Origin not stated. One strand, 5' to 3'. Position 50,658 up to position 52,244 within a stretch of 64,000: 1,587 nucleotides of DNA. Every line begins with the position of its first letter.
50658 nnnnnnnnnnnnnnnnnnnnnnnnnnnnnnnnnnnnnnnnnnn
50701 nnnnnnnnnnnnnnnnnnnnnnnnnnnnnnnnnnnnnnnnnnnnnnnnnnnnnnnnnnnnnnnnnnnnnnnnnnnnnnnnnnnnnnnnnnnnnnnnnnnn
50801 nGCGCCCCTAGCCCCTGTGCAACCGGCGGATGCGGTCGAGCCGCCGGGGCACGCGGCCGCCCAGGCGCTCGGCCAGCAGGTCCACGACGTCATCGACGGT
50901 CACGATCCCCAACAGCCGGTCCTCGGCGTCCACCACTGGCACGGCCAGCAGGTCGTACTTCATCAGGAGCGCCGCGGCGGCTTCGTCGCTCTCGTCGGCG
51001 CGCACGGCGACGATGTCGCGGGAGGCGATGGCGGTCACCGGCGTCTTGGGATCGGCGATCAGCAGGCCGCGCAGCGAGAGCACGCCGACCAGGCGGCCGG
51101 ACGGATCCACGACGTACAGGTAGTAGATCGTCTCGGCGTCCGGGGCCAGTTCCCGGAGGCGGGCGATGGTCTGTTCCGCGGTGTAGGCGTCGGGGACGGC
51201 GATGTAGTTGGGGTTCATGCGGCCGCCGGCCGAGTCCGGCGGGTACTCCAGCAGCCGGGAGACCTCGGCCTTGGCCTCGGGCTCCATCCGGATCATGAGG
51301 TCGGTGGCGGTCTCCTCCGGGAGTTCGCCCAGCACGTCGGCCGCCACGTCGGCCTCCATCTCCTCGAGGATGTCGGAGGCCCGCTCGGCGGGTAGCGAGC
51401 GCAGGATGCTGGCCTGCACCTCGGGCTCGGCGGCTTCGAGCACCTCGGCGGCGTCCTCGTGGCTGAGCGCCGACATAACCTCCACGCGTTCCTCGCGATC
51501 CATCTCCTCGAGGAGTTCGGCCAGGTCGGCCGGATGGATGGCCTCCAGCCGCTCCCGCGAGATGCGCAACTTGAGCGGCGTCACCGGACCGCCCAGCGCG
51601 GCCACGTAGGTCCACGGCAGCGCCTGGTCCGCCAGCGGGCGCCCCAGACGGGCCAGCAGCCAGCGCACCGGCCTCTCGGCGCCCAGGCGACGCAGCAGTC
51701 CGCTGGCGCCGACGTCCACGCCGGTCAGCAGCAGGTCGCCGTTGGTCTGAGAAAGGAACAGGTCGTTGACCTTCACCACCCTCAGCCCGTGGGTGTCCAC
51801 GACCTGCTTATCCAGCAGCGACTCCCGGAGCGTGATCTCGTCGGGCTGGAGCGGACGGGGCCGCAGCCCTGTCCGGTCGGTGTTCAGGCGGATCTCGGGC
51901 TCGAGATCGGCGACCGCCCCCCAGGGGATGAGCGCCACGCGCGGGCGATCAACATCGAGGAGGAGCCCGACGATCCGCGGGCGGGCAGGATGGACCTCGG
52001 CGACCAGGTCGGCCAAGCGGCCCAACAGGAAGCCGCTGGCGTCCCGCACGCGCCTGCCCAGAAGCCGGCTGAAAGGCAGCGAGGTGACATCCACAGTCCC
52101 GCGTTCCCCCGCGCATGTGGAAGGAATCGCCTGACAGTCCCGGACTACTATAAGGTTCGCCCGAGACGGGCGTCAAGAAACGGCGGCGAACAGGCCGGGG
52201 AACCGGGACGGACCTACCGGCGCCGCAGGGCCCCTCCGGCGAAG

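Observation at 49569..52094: NRMT-like (Nramp-related) transporter with altered metal-site residues, encoded next to a pore-less MgtE-N/CBS protein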

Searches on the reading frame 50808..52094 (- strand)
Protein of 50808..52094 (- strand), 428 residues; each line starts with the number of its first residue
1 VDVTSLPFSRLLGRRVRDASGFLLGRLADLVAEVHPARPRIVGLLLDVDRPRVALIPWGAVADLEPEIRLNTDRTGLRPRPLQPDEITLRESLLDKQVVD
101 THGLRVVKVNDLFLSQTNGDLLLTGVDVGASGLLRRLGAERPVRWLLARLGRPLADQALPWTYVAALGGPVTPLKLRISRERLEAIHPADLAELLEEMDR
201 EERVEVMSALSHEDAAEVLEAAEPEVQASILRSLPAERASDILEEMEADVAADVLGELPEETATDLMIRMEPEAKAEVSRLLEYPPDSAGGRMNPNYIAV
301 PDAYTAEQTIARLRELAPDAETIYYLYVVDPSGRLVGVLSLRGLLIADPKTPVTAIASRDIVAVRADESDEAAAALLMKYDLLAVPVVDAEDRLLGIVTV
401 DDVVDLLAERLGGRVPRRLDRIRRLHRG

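Call 3: search_protein_families(library=pfam, proteins=[window:50808-52094:-], max_evalue=0.01)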
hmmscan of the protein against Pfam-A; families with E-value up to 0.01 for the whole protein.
window:50808-52094:- (428 aa): 5 families
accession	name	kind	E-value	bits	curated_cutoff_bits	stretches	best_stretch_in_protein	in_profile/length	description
PF03448.22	MgtE_N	-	1e-26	93.9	25.9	1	186-287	1-102/102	MgtE intracellular N domain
PF00571.33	CBS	-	2.2e-15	57.1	24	2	353-408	1-56/57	CBS domain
PF14841.11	FliG_M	-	9.1e-08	32.7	25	1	242-270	19-47/76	FliG middle domain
PF05239.21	PRC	-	4.8e-06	26.9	21.2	0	8-65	6-59/78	PRC-barrel domain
PF01706.21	FliG_C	-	0.0013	19.4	23.3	1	195-248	24-77/108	FliG C-terminal domain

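Call 4: search_protein_families(library=ncbifam, proteins=[window:50808-52094:-], max_evalue=0.01)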
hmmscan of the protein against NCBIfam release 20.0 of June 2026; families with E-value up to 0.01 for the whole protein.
window:50808-52094:- (428 aa): 17 families
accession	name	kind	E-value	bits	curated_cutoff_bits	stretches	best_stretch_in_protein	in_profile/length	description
TIGR00400.1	mgtE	equivalog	1.3e-58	198.9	232.75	1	178-409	22-253/450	magnesium transporter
NF053603.1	HhpR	exception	1.5e-07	30.9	520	1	328-405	37-115/282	CBS domain-containing high hydrostatic pressure regulator HhpR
TIGR01302.1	IMP_dehydrog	equivalog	2.4e-07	30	481.5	1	298-404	87-197/450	IMP dehydrogenase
NF038279.1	TF_CBS_SpxR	exception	4e-07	29.1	600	1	307-409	206-307/427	CBS-HotDog domain-containing transcription factor SpxR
TIGR01186.1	proV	subfamily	2.3e-05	23.7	326.6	1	296-410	251-360/363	betaine/proline/choline family ABC transporter ATP-binding protein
NF011448.0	PRK14869.2-4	equivalog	3.4e-05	22.3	562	1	345-408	68-131/563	putative manganese-dependent inorganic diphosphatase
NF005869.0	PRK07807.1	equivalog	4.2e-05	22.8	549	1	307-404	105-201/479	GuaB1 family IMP dehydrogenase-related protein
NF011443.0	PRK14869.1-5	equivalog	8.5e-05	21.2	335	1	345-407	63-125/546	putative manganese-dependent inorganic diphosphatase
NF011449.0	PRK14869.2-5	equivalog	0.00012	21.3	411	1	345-412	61-129/451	putative manganese-dependent inorganic diphosphatase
NF002505.0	PRK01862.1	equivalog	0.00021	20.1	482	1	322-406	477-569/577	ClcB-like voltage-gated chloride channel protein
TIGR00207.1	fliG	equivalog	0.00025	20.5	226.7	1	193-284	101-186/338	flagellar motor switch protein FliG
NF041630.1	CBS_CbpB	equivalog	0.00073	19.4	125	1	356-407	16-67/143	cyclic-di-AMP-binding protein CbpB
NF011442.0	PRK14869.1-4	equivalog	0.00094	17.7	400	1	352-406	71-125/543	putative manganese-dependent inorganic diphosphatase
NF052358.1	GMPRedGuaB1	equivalog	0.0011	18.2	675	1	302-403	100-200/479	GMP reductase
TIGR01303.1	IMP_DH_rel_1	equivalog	0.0044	16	562.75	1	328-400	123-195/475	GuaB1 family IMP dehydrogenase-related protein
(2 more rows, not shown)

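Call 13: find_homologous_proteins(query=window:50808-52094:-, max_evalue=0.00001)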
Query window:50808-52094:- (428 aa): 3844 proteins with E <= 0.00001 among 8000 candidates; the best 120 are listed.
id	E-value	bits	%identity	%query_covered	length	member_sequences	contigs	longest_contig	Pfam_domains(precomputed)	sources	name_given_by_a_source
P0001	1.7e-264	895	100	100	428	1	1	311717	PF14841.12,PF00571.34,PF05239.22,PF03448.23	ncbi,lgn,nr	ncbi:MAG: CBS domain-containing protein [Armatimonadota bacterium]|nr:CBS domain-containing protein 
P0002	2.6e-260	882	98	100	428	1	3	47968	PF14841.12,PF00571.34,PF05239.22,PF03448.23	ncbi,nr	ncbi:MAG: CBS domain-containing protein [Armatimonadota bacterium]|nr:CBS domain-containing protein 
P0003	1.4e-224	764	84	97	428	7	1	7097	PF14841.12,PF00571.34,PF05239.22,PF03448.23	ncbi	-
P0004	4.6e-224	762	85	100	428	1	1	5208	PF14841.12,PF00571.34,PF03448.23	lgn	-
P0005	1.4e-221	754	84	97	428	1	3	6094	PF00571.34,PF05239.22,PF03448.23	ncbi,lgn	-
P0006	1.4e-220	751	84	100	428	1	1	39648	PF14841.12,PF00571.34,PF03448.23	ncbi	ncbi:MAG: magnesium transporter MgtE N-terminal domain-containing protein [Armatimonadota bacterium]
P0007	1.8e-220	750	84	97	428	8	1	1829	PF14841.12,PF00571.34,PF03448.23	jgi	jgi:magnesium transporter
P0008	1.3e-219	747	83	100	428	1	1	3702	PF14841.12,PF00571.34,PF05239.22,PF03448.23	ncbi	-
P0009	1.0e-218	745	84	97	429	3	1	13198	PF14841.12,PF00571.34,PF03448.23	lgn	-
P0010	1.4e-217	741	83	100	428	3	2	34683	PF14841.12,PF00571.34,PF05239.22,PF03448.23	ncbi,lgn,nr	ncbi:MAG: CBS domain-containing protein [Armatimonadota bacterium]|nr:CBS domain-containing protein 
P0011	2.2e-217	740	82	100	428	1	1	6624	PF14841.12,PF00571.34,PF03448.23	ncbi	-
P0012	4.3e-217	739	82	97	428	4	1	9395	PF14841.12,PF00571.34,PF03448.23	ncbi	-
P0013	5.5e-217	739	82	100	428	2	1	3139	PF14841.12,PF00571.34,PF05239.22,PF03448.23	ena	-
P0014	3.4e-216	736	81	97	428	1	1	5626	PF14841.12,PF00571.34,PF05239.22,PF03448.23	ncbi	-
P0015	5.2e-216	736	83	99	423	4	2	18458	PF14841.12,PF00571.34,PF05239.22,PF03448.23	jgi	jgi:CBS domain-containing protein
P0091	2.1e-126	441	55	96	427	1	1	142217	PF14841.12,PF00571.34,PF05239.22,PF03448.23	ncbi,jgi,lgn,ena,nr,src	ncbi:MAG TPA: CBS domain-containing protein [bacterium]|nr:CBS domain-containing protein [bacterium]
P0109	2.3e-125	437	56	96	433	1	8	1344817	PF14841.12,PF00571.34,PF05239.22,PF03448.23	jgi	-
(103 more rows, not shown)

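Call 15: find_encoding_contigs(protein=P0109, flank=6000, max_places=2)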
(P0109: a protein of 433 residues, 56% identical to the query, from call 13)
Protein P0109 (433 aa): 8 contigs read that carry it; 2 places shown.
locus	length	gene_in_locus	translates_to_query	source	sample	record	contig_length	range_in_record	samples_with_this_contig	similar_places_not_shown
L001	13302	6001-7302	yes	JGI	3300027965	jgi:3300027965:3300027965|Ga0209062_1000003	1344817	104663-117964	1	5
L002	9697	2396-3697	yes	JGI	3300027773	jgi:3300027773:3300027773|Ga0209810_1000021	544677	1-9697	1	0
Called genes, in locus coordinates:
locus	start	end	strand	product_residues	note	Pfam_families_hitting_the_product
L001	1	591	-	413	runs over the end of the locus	PF07690:MFS_1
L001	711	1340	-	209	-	PF00334:NDK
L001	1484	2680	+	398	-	PF15892:BNR_4 (faint)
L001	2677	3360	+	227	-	PF00730:HhH-GPD, PF00633:HHH (weak)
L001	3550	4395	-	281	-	PF00730:HhH-GPD, PF00633:HHH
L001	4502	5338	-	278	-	PF00459:Inositol_P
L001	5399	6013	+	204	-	PF13302:Acetyltransf_3 (weak), PF00583:Acetyltransf_1, PF13673:Acetyltransf_10 (weak), PF13508:Acetyltransf_7, PF08445:FR47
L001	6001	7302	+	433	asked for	PF05239:PRC (faint), PF03448:MgtE_N, PF14841:FliG_M (faint), PF00571:CBS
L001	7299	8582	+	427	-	PF01566:Nramp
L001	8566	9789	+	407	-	PF00291:PALP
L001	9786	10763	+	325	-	PF01208:URO-D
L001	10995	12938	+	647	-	PF00330:Aconitase, PF00694:Aconitase_C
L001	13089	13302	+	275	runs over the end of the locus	PF01261:AP_endonuc_2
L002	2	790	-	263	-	?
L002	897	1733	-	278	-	PF00459:Inositol_P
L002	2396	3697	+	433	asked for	PF05239:PRC (faint), PF03448:MgtE_N, PF14841:FliG_M (faint), PF00571:CBS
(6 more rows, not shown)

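Call 16: find_encoding_contigs(protein=P0091, flank=6000, max_places=2)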
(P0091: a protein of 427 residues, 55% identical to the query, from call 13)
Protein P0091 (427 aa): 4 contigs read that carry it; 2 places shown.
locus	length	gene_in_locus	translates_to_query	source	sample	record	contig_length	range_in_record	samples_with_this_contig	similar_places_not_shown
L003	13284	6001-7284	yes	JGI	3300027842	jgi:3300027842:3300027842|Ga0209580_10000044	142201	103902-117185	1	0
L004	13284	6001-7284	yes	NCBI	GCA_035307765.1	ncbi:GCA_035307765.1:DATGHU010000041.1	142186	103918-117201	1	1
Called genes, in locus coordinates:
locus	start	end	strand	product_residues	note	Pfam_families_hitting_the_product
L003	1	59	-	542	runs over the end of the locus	PF01019:G_glu_transpept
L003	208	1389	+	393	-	-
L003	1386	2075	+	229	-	PF00730:HhH-GPD, PF00633:HHH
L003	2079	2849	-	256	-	PF00106:adh_short, PF13561:adh_short_C2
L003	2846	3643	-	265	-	PF00730:HhH-GPD, PF00633:HHH (weak)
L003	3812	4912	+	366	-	PF01321:Creatinase_N, PF00557:Peptidase_M24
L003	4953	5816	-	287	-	PF00459:Inositol_P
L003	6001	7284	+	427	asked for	PF05239:PRC (faint), PF14841:FliG_M (faint), PF03448:MgtE_N, PF00571:CBS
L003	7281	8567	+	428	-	PF01566:Nramp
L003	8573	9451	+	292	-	PF06267:DUF1028, PF08823:PG_binding_2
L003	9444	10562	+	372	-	PF00291:PALP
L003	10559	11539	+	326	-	PF01208:URO-D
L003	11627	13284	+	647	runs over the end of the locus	PF00330:Aconitase, PF00694:Aconitase_C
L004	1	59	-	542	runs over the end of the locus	PF01019:G_glu_transpept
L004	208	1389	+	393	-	-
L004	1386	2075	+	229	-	PF00730:HhH-GPD, PF00633:HHH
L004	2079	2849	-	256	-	PF00106:adh_short, PF13561:adh_short_C2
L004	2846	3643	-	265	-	PF00730:HhH-GPD, PF00633:HHH (weak)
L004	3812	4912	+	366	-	PF01321:Creatinase_N, PF00557:Peptidase_M24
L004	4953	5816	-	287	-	PF00459:Inositol_P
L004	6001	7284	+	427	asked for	PF05239:PRC (faint), PF14841:FliG_M (faint), PF03448:MgtE_N, PF00571:CBS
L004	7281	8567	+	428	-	PF01566:Nramp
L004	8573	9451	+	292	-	PF06267:DUF1028, PF08823:PG_binding_2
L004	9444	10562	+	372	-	PF00291:PALP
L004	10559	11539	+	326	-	PF01208:URO-D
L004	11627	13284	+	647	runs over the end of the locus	PF00330:Aconitase, PF00694:Aconitase_C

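Call 23: search_solved_structures(query=window:50808-52094:-, max_evalue=0.01, show_alignments=1)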
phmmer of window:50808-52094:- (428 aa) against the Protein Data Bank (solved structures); distinct sequences matched with E-value up to 0.01: 32.
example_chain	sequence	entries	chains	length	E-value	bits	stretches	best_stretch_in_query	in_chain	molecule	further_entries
2yvy_A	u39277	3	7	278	2.3e-54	188.4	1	177-408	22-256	Mg2+ transporter MgtE | Magnesium transporter MgtE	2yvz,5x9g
2yvx_A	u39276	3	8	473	1.1e-53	186.2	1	177-408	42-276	Mg2+ transporter MgtE | Magnesium transporter MgtE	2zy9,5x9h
2oux_A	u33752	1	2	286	1.7e-34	123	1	179-409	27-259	Magnesium transporter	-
8gpv_A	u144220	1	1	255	7.5e-33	117.6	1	186-409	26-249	Magnesium transporter MgtE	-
8gps_A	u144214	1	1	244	1.1e-32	117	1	186-409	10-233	MgtE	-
2yzq_A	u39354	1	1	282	2.9e-15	59.7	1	327-404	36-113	Putative uncharacterized protein PH1780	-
3kpc_A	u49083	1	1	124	4.8e-12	49.1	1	323-406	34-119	Uncharacterized protein MJ0100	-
3kpb_A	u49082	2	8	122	5.3e-12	48.9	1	323-406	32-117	Uncharacterized protein MJ0100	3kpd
3kh5_A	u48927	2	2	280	1.9e-07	33.9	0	355-405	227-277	protein MJ1225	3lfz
6h1w_A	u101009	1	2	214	7.2e-07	32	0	338-409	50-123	MJ1004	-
8pw3_A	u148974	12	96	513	1.4e-06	31.1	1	307-404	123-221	Inosine-5'-monophosphate dehydrogenase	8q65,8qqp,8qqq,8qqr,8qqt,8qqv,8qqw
9e6q_3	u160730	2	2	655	1.4e-05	27.8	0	275-404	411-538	Putative signal-transduction protein with CBS domains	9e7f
9s4w_A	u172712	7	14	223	2.3e-05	27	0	360-405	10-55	AcuB from Geobacillus stearothermophilus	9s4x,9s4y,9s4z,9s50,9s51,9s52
5g5r_A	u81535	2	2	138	3.3e-05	26.5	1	305-405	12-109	SITE-2 PROTEASE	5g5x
2p9m_A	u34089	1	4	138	5.4e-05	25.8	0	354-403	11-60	Hypothetical protein MJ0922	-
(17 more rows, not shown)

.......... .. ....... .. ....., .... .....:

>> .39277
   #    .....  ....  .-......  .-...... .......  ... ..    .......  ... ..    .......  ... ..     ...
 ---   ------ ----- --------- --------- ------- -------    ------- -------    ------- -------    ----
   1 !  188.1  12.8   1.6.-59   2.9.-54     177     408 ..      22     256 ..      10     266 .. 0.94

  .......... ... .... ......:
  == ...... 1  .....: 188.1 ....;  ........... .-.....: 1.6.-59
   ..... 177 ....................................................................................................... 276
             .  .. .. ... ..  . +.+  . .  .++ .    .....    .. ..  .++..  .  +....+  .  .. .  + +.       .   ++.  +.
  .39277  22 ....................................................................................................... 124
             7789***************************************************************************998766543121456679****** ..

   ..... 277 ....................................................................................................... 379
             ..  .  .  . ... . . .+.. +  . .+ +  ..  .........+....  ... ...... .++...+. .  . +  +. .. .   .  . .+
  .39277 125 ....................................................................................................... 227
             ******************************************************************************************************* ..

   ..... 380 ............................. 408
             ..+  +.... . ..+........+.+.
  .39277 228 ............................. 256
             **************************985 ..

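Call 61: predict_structure(alignment_id=A4)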
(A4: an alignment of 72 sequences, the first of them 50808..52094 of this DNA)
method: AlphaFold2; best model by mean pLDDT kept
length: 428 residues; sequences in the alignment: 72
mean_pLDDT: 81.5   pTM: 0.52
mean pLDDT of the five models: 81.5, 80.2, 79.0, 78.3, 72.6
residues with pLDDT >= 90: 172; 70-90: 182; 50-70: 38; < 50: 36
segments of 3 or more residues with pLDDT < 50: 1-3, 100-105, 168-178, 414-428
pLDDT, mean of each block of 10 residues (from residue 1): 68 91 90 76 81 78 89 87 80 57 55 84 81 78 84 76 58 38 71 81 85 92 90 95 93 90 94 91 89 92 97 87 89 95 93 94 94 90 93 94 76 43 31
secondary structure, 60 per line:
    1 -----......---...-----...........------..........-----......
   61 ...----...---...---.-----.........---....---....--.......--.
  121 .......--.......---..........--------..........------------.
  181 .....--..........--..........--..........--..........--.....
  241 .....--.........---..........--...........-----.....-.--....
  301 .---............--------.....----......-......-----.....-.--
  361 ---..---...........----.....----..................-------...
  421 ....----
elements in order: H8-11 E15-17 E23-33 E40-46 E55-57 E61-63 E68-70 E86-88 H89-94 E98-101 E105-108 E111-117 E120-127 H130-136 H140-149 E158-160 H161-167 H180-185 H188-197 H200-209 H212-221 H224-233 H236-245 H248-256 H260-269 H272-282 H289-292 E297-301 H306-316 E325-329 E334-339 H341-346 H353-356 H370-379 E384-388 E393-399 H400-410 H418-424
